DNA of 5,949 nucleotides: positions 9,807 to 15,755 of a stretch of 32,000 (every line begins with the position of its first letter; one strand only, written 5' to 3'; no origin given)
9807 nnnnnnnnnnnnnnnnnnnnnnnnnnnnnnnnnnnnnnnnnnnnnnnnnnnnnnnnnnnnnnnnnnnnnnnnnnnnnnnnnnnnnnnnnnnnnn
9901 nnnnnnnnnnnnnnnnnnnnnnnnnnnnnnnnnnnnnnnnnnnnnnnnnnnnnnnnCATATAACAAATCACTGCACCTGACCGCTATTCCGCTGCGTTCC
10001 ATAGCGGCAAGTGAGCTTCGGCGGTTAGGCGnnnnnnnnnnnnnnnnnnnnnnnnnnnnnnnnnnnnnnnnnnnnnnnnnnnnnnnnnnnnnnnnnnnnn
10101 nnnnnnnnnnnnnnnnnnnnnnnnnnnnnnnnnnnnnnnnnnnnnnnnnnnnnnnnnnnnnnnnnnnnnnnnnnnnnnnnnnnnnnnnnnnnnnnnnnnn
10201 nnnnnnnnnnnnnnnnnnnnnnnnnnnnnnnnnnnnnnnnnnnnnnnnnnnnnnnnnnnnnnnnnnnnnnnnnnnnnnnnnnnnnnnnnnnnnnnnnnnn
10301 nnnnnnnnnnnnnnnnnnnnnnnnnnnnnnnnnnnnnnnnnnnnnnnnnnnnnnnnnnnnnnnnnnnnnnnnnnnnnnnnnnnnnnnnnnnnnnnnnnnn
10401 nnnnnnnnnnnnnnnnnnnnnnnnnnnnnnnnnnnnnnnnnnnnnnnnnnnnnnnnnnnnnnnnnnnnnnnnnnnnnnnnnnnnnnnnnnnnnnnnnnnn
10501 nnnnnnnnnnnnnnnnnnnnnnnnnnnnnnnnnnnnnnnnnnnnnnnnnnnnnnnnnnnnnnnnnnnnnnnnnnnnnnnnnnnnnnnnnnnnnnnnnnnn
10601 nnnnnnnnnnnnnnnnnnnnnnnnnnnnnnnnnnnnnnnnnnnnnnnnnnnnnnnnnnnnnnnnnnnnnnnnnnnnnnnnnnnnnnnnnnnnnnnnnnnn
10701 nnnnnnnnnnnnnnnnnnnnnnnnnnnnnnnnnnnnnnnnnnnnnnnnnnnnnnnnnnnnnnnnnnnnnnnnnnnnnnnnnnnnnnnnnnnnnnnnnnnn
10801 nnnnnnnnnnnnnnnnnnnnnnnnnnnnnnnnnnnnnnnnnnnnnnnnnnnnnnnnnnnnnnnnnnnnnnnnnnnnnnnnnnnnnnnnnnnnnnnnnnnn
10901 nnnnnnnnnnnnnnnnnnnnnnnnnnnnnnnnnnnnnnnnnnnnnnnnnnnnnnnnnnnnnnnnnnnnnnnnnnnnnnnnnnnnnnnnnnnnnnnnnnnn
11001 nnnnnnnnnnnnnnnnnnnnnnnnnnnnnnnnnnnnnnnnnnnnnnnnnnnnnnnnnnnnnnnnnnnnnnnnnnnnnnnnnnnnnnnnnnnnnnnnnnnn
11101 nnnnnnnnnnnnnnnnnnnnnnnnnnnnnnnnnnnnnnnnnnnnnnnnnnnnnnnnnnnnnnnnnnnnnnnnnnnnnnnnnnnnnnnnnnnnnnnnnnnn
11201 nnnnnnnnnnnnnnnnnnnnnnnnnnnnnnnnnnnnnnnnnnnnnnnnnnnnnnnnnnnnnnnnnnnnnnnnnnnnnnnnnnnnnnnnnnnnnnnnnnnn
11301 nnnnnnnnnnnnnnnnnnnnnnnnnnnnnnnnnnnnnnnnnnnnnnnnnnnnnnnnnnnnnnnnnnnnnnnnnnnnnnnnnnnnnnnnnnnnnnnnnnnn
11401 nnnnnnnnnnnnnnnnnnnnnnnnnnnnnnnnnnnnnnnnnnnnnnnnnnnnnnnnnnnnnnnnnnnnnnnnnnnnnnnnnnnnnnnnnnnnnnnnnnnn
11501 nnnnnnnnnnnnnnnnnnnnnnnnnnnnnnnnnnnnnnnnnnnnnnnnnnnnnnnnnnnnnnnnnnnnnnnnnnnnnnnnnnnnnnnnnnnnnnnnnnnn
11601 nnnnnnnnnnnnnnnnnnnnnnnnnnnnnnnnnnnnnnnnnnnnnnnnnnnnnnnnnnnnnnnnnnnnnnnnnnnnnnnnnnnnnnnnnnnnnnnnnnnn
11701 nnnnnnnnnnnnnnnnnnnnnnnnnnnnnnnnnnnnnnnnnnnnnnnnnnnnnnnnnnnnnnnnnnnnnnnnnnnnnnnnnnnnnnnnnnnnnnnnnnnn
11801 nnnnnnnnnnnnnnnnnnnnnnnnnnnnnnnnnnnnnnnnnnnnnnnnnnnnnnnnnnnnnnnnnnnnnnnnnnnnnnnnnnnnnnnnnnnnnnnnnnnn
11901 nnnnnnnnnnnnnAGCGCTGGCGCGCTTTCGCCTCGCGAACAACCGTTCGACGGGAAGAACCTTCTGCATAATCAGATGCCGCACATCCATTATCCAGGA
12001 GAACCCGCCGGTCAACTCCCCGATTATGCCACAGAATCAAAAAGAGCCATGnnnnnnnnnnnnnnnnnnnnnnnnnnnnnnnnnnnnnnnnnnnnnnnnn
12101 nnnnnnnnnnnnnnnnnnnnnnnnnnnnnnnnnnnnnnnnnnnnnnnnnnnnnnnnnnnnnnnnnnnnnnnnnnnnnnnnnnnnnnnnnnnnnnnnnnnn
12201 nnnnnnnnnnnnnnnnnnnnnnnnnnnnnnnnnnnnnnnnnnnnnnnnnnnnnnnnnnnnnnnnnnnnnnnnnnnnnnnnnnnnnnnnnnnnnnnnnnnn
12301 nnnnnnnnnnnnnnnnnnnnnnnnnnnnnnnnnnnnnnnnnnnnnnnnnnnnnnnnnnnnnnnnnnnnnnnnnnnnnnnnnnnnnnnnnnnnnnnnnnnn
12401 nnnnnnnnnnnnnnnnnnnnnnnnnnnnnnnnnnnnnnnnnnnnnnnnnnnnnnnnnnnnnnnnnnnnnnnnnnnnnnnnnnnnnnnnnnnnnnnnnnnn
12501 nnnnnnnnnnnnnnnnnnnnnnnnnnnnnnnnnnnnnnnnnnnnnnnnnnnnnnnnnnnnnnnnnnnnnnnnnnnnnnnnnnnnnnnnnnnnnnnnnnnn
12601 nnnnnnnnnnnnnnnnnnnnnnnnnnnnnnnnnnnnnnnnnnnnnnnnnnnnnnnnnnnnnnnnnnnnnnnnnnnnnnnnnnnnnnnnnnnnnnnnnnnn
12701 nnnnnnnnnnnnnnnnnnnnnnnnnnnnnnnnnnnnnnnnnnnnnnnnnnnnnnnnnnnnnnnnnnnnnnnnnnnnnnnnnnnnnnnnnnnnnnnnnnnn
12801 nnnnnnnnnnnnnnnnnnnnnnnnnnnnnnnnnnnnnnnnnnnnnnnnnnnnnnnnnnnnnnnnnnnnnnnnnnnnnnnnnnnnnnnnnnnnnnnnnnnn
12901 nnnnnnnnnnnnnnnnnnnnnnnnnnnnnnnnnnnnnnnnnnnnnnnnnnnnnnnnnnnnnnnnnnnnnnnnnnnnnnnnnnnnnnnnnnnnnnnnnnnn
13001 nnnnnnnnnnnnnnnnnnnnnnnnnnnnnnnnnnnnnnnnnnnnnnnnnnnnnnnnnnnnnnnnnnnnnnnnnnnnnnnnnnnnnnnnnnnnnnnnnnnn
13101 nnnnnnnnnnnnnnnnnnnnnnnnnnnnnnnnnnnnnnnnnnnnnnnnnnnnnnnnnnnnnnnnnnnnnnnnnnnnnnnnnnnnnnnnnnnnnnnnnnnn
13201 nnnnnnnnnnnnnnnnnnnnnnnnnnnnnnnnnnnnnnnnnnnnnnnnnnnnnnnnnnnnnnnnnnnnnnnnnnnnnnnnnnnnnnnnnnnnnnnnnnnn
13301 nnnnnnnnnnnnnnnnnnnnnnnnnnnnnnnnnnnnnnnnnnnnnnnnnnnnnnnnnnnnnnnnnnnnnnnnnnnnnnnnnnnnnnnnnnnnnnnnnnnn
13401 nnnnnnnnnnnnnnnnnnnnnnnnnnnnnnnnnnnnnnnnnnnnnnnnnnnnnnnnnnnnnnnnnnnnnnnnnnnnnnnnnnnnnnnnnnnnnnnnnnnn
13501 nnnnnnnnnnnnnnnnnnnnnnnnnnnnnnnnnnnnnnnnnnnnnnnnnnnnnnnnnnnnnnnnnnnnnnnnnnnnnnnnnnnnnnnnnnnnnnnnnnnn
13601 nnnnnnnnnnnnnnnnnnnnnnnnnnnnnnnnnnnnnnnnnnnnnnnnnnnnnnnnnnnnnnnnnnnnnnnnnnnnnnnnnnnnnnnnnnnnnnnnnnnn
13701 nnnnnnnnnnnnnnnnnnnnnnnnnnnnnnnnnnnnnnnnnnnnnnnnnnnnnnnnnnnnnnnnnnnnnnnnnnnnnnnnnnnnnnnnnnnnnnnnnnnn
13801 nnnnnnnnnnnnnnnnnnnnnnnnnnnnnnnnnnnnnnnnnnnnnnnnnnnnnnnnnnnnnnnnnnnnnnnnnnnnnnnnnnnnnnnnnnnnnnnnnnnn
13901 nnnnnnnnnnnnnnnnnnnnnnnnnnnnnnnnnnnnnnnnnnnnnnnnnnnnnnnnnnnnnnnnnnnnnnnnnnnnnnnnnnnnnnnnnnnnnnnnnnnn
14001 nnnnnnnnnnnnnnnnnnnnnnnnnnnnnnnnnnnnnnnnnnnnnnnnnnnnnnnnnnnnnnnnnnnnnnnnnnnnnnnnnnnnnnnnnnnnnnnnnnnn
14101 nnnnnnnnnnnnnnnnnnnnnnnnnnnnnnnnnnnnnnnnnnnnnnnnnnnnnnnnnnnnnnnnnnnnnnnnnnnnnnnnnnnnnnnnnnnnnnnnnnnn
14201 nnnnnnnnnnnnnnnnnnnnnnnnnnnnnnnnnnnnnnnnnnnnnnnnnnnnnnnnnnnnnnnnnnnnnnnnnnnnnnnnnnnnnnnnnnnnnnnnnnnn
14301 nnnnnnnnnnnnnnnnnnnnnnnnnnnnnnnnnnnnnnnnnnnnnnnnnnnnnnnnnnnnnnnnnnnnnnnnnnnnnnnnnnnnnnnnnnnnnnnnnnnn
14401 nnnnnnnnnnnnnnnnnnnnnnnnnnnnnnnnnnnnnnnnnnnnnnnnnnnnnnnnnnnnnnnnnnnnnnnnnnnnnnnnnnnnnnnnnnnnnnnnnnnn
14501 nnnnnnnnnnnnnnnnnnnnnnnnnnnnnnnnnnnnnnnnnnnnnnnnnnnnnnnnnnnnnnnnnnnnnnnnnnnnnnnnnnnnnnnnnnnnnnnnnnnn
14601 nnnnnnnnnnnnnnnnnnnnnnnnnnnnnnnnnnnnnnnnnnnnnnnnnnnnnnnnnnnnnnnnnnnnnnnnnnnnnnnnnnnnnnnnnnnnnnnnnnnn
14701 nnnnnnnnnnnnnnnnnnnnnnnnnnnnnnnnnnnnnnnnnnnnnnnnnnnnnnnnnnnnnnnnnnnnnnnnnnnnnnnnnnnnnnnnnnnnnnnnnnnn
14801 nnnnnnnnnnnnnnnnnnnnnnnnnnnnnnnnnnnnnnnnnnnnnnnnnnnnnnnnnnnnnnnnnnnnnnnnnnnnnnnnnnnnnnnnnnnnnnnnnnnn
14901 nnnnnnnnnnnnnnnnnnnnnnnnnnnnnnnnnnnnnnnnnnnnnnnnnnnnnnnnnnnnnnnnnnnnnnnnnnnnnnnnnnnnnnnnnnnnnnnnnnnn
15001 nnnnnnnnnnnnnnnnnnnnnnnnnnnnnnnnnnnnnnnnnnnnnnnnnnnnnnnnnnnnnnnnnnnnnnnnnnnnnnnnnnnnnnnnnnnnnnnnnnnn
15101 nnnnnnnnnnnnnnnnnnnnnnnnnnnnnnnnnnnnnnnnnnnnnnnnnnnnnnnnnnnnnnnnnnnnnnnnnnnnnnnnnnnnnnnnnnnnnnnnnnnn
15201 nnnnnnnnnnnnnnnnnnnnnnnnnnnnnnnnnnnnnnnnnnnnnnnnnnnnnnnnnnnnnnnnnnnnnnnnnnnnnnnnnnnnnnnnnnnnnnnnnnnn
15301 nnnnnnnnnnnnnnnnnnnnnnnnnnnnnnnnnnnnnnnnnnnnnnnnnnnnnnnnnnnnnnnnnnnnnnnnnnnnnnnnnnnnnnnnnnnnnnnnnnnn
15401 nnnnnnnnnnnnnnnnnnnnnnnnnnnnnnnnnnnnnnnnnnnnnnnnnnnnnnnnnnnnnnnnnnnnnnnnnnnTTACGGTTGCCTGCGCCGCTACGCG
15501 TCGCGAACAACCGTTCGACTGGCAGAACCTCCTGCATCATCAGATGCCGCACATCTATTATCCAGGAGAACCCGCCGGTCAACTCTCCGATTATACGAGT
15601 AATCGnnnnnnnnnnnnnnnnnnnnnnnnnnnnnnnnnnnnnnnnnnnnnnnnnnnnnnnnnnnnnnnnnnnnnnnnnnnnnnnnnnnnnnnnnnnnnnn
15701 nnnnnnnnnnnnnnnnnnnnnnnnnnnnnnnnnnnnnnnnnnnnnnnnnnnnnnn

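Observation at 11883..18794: Second, longer attC-like site class with a conserved 96-nt module ending ATT instead of GTT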

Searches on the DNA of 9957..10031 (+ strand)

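Call 60: build_rna_model(alignment_id=A3, structure=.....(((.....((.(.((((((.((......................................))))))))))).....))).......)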
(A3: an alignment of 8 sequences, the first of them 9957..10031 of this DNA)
Model R1 built from alignment A3 (8 sequences, 91 columns); structure: as given.
model positions 74; base pairs 14; branch points 0; effective number of sequences 7.33; information 0.763 bits per position. Calibrated on 0.2 Mb of random sequence (short: E-values are rough).
structure used (alignment columns):
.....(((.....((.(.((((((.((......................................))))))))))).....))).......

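Call 61: search_with_rna_model(model_id=R1, source=window, filters=off, max_evalue=10, show_alignments=0)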
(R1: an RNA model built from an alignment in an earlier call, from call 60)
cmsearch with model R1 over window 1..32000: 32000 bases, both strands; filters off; matches with E-value up to 10: 19.
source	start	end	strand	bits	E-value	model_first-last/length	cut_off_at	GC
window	16128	16203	+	79.3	1e-20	1-74/74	no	0.58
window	13757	13830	+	78.9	1.3e-20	1-74/74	no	0.57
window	18091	18166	+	76.5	6.3e-20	1-74/74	no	0.63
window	9958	10030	+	71.7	1.6e-18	1-74/74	no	0.53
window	14802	14890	+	52.9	4.5e-13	1-74/74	no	0.53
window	15420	15482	+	52.6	5.6e-13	1-74/74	no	0.48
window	16874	16934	+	51.2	1.4e-12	1-74/74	no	0.67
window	17658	17716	+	48.6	8e-12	1-74/74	no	0.59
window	11445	11544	+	21.9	0.00044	1-74/74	no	0.53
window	22131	22187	-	17.3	0.01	1-74/74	no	0.68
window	11883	11960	+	13.6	0.11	1-74/74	no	0.6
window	20490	20524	+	12.6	0.22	1-74/74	no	0.51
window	8311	8334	-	10.4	0.98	1-74/74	no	0.54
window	24466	24494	-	10.1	1.2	1-74/74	no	0.45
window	26899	26942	+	10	1.3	1-74/74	no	0.52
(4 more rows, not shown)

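Call 99: search_with_rna_model(model_id=R1, sources=[L024, L025, L018, L011], max_evalue=1, filters=off)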
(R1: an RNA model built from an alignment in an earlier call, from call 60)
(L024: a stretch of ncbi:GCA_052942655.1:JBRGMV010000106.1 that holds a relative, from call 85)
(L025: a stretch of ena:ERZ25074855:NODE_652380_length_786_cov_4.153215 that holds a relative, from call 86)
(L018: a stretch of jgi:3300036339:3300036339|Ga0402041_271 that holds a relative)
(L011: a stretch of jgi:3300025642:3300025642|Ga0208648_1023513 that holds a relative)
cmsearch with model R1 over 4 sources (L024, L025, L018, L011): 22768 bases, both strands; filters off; matches with E-value up to 1: 8.
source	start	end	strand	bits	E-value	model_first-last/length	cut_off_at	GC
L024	8435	8510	+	28.5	4e-06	1-74/74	no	0.55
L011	1013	1077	+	22.1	0.00029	1-74/74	no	0.62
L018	957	1083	+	18.9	0.0024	1-74/74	no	0.46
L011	1939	2065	+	16.7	0.011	1-74/74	no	0.47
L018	8887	8925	-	12.3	0.2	1-74/74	no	0.36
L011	574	609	+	11.4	0.37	1-74/74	no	0.39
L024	532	573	+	10.7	0.59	1-74/74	no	0.48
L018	6439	6471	+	10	0.93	1-74/74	no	0.24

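Call 100: search_with_rna_model(model_id=R1, source=L024, start=7790, end=7985, max_evalue=10, filters=off, show_alignments=2)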
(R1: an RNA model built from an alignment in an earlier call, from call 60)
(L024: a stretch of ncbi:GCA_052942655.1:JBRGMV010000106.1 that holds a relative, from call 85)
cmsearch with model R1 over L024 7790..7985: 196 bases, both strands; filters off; matches with E-value up to 10: 5.
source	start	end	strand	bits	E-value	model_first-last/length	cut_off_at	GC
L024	7876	7971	+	8.4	0.023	1-74/74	no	0.58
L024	7895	7937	-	3.2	0.74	1-74/74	no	0.53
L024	7872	7891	-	0.8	3.7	21-53/74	no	0.7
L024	7794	7842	+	-0.3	7.8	1-74/74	no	0.59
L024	7845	7859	+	-0.5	8.9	1-74/74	no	0.67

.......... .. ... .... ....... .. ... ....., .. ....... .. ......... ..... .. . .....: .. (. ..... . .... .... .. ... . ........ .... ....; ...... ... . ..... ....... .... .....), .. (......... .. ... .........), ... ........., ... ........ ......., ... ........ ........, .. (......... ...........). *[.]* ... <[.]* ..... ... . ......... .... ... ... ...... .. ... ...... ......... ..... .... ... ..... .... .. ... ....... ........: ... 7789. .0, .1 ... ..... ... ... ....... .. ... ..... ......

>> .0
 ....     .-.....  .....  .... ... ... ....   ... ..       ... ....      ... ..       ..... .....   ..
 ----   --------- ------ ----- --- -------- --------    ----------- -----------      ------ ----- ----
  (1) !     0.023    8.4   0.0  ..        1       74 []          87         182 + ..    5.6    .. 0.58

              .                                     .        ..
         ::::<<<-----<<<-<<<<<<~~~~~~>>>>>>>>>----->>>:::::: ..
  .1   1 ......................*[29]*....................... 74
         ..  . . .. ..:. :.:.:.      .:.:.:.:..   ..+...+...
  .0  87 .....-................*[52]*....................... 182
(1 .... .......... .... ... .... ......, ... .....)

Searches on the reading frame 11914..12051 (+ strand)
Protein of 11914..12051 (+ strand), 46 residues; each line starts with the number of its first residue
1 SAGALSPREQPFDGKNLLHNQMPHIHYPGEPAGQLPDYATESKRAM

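Call 84: find_homologous_proteins(query=A5, max_evalue=10)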
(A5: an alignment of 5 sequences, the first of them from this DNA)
Query A5 (5 sequences) (46 aa, profile of the alignment): 4 proteins with E <= 10 among 174 candidates.
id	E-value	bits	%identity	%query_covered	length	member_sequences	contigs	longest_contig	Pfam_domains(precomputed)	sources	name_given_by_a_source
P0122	4.7e-24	102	100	100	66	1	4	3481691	-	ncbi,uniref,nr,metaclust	ncbi:hypothetical protein NOC27_2441 [Nitrosococcus oceani AFC27]|uniref:Uncharacterized protein n=1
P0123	1.1e-22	97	54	76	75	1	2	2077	-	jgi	-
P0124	9.4e-13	65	47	93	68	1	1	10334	-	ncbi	ncbi:MAG: hypothetical protein ACU84H_15775 [Gammaproteobacteria bacterium]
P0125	4.0e-5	41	56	70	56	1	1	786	-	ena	-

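Call 85: find_encoding_contigs(protein=P0124, flank=10000, max_places=5)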
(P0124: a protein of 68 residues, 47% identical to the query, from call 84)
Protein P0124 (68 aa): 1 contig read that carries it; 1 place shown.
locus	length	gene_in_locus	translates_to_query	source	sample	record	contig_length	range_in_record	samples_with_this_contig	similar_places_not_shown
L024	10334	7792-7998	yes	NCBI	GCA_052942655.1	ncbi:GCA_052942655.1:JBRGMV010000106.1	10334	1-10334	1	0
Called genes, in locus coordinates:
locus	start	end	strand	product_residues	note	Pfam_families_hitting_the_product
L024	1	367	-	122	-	?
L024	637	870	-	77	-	PF04277:OAD_gamma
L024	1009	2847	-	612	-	PF00884:Sulfatase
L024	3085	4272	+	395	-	PF00215:OMPdecase, PF00834:Ribul_P_3_epim (faint), PF01729:QRPTase_C (faint), PF01380:SIS, PF13580:SIS_2 (weak)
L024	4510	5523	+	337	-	PF01408:GFO_IDH_MocA, PF02894:GFO_IDH_MocA_C, PF22725:GFO_IDH_MocA_C3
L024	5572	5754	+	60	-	PF00301:Rubredoxin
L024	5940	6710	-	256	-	PF05875:Ceramidase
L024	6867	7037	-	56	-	PF00589:Phage_integrase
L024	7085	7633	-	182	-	PF13495:Phage_int_SAM_4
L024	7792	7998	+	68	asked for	-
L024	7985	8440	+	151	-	PF22522:DUF6998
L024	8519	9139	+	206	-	-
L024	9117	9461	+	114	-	-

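Call 86: find_encoding_contigs(protein=P0125, flank=10000, max_places=5)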
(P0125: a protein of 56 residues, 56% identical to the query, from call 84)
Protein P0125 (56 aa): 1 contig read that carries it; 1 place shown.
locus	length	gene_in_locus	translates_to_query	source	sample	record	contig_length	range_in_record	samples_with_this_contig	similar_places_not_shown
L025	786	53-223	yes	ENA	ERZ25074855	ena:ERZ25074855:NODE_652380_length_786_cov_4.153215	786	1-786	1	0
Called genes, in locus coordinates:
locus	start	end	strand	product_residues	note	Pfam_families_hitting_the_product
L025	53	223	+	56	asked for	-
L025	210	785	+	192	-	?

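Call 89: search_protein_families(library=ncbifam, proteins=[L024:7085-7633:-, L024:6867-7037:-], max_evalue=0.01)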
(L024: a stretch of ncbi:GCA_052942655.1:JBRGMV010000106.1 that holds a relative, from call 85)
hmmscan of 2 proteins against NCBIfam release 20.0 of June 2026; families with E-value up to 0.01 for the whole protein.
L024:7085-7633:- (182 aa): 5 families
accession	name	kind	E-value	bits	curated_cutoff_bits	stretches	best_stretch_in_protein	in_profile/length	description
TIGR02249.1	integrase_gron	subfamily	2.3e-40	138.9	265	2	9-89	1-78/315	integron integrase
NF011946.0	PRK15417.1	equivalog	3.8e-27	95.3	435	2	6-89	13-93/337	integron integrase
NF040815.2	recomb_XerA_Arch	equivalog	2.8e-06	27.1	220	1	15-86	5-72/263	site-specific tyrosine recombinase/integron integrase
TIGR02224.1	recomb_XerC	equivalog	0.0012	18.2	335.15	0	18-82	9-73/295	tyrosine recombinase XerC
NF002331.0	PRK01287.1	subfamily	0.0014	17.6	371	0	87-120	194-227/365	site-specific tyrosine recombinase XerC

L024:6867-7037:- (56 aa): 11 families
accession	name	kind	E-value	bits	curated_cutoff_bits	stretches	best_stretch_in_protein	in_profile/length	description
TIGR02249.1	integrase_gron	subfamily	2.8e-24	86.1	265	1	4-54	265-315/315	integron integrase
NF011946.0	PRK15417.1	equivalog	1.8e-17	63.6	435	1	3-54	279-330/337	integron integrase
NF001399.0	PRK00283.1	subfamily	4.3e-16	59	279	1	4-42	248-286/300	tyrosine recombinase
TIGR02224.1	recomb_XerC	equivalog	8.7e-16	58.1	335.15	1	4-41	242-279/295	tyrosine recombinase XerC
TIGR02225.1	recomb_XerD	equivalog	1.5e-15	57.3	329.6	1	4-42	239-277/290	site-specific tyrosine recombinase XerD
NF040815.2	recomb_XerA_Arch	equivalog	1.6e-14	54.1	220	1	4-39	219-254/263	site-specific tyrosine recombinase/integron integrase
NF002331.0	PRK01287.1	subfamily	2.7e-13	49.6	371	1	4-39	277-312/365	site-specific tyrosine recombinase XerC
NF003462.0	PRK05084.1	equivalog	3.8e-07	29.1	267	1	3-43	308-348/360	tyrosine recombinase XerS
NF041502.1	integrase_1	equivalog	0.00012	21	350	1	2-40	323-361/484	site-specific integrase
NF007371.0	PRK09871.1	subfamily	0.00034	20.2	222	1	4-38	139-173/198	tyrosine-type DNA invertase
NF007370.0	PRK09870.1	subfamily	0.0019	17.8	221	1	4-38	144-178/200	tyrosine-type DNA invertase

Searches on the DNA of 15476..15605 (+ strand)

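Call 36: search_dna_similar(query=window:15476-15600:+, collection=plasmids, mode=distant, max_evalue=10, max_rows=15)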
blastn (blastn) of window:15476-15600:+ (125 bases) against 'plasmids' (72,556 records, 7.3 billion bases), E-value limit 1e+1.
Records with a match: 8; places in all: 8; records where one place covers at least 80% of the query: 0.
Best place of each record, by identity: 95-99% 8.
By first word of the organism name: Nostoc 5; Pseudomonas 2; Comamonadaceae 1.
By predicted mobility (MOB-suite, as given by PLSDB): non-mobilizable 6; conjugative 2.
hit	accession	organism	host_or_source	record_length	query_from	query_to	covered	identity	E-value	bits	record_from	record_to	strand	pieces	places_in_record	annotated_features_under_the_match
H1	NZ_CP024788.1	Nostoc flagelliforme CCNUN1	cell culture,desert soil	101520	61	86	21%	96.2%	1e+0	40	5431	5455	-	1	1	none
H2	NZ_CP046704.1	Nostoc sp. ATCC 53789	-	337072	61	86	21%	96.2%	1e+0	40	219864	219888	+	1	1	none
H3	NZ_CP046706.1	Nostoc sp. ATCC 53789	-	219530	61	86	21%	96.2%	1e+0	40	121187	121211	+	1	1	none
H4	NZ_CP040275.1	Nostoc sp. C052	Blasia pusilla,pure culture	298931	61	86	21%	96.2%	1e+0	40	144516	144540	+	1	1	none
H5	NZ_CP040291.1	Nostoc sp. C057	Phaeoceros,pure culture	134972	61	86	21%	96.2%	1e+0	40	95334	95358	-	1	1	none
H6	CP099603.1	Comamonadaceae bacterium OTU4NAUVB1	Arabidopsis thaliana,pure culture,leaf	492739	87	109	18%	95.7%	4e+0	38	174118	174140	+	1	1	TRAP transporter substrate-binding protein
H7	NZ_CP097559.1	Pseudomonas aeruginosa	pure culture,plastic surface of ...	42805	9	31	18%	95.7%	4e+0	38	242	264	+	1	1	none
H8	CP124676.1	Pseudomonas aeruginosa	Homo sapiens,urine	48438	9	31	18%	95.7%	4e+0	38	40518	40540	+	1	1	none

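Call 101: search_with_rna_model(model_id=R1, source=window, start=15484, end=15605, max_evalue=10, filters=off, show_alignments=2)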
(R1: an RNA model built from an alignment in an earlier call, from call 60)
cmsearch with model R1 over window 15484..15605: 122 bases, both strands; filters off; matches with E-value up to 10: 3.
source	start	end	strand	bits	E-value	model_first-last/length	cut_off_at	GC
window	15505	15596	+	4.9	0.15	1-74/74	no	0.52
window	15521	15545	-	3.1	0.49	1-74/74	no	0.52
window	15564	15596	-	0.8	2.2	1-74/74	no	0.55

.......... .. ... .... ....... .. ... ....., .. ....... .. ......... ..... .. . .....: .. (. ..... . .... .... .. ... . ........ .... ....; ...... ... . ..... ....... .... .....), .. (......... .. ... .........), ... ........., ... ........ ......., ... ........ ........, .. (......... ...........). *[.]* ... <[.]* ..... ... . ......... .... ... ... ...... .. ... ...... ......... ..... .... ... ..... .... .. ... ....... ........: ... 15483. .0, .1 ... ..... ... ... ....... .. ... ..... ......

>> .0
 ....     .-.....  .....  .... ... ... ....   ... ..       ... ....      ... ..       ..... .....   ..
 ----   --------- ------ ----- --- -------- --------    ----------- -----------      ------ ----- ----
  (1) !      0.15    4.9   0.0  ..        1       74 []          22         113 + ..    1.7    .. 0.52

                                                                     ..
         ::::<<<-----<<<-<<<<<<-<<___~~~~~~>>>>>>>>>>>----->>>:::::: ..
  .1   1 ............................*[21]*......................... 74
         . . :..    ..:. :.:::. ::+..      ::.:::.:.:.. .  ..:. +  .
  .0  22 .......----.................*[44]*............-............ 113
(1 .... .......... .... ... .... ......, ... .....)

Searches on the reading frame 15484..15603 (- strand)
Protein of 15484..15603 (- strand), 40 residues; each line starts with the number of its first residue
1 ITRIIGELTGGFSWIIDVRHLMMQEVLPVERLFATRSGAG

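Call 25: find_homologous_proteins(query=window:15484-15603:-, max_evalue=10)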
Query seq(40 aa) (40 aa): 1 proteins with E <= 10 among 1 candidates.
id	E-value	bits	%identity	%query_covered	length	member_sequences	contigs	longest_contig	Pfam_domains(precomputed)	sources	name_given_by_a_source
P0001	2.0e-13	65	92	90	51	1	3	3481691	-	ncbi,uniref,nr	ncbi:hypothetical protein [Nitrosococcus oceani]|uniref:hypothetical protein n=1 Tax=Nitrosococcus o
